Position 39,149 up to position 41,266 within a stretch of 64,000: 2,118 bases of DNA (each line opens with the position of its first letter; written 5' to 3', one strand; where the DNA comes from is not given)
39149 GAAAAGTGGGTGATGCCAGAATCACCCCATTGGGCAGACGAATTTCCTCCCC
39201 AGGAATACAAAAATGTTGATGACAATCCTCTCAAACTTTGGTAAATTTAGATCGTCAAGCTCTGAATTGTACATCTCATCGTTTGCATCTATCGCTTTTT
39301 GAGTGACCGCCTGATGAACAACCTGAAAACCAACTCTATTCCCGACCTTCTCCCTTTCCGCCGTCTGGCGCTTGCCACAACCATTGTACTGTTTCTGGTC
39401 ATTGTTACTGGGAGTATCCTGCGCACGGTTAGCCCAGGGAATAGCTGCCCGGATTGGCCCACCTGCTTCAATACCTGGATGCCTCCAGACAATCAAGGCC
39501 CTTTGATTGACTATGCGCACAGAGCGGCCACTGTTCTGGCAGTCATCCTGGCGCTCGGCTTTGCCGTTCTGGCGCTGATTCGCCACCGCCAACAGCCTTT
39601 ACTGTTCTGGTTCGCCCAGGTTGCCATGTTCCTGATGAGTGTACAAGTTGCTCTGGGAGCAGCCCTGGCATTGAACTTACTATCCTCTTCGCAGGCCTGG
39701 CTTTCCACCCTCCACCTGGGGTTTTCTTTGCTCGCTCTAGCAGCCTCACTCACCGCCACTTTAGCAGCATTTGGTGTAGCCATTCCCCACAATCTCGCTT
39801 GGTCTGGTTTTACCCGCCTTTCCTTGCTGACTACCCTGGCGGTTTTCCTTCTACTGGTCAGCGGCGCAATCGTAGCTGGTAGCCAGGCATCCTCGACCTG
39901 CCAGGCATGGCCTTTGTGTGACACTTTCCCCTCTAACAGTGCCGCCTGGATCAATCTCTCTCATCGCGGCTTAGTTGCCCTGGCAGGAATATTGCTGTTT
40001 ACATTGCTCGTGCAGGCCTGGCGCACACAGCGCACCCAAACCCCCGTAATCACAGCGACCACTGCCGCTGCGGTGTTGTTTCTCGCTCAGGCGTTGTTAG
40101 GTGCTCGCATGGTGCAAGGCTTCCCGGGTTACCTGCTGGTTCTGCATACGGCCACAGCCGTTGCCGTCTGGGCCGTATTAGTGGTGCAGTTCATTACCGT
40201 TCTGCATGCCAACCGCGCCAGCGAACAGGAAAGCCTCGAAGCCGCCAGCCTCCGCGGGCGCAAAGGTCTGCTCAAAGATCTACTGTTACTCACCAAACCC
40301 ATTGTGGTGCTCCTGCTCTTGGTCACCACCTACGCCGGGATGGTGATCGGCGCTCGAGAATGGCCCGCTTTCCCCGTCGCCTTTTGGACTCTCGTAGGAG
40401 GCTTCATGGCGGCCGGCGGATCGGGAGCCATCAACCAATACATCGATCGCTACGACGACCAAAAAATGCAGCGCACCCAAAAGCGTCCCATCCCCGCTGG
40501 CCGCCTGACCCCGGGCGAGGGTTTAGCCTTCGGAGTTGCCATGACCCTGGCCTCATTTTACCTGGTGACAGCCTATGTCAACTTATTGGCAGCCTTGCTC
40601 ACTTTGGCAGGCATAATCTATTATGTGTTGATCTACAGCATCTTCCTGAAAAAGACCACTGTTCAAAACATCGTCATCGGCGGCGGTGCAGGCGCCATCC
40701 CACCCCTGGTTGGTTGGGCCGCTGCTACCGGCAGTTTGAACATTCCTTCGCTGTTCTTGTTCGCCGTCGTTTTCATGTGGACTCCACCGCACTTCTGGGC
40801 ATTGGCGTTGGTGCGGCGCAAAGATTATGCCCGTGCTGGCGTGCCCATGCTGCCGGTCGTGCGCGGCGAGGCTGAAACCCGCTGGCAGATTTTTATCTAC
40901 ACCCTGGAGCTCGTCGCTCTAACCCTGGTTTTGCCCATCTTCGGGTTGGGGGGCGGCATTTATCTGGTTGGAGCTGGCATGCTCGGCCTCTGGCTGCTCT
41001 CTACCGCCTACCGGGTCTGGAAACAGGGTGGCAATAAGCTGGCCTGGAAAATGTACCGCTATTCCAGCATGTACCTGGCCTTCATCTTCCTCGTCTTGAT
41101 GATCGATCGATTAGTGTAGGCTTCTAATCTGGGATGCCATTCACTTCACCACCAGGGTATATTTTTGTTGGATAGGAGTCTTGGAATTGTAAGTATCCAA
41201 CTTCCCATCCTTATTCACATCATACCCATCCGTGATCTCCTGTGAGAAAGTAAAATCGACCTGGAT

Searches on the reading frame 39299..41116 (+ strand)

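Call 72: search_protein_families(library=pfam, proteins=[window:39299-41116:+], max_evalue=0.001)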
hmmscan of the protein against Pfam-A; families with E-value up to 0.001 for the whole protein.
window:39299-41116:+ (606 aa): 2 families
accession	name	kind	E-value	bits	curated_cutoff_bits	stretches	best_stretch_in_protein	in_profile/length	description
PF01040.23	UbiA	-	1.2e-66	225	34.2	1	340-588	1-247/250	UbiA prenyltransferase family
PF02628.20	COX15-CtaA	-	3.5e-22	79.3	29.9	2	22-208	2-220/322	Cytochrome oxidase assembly protein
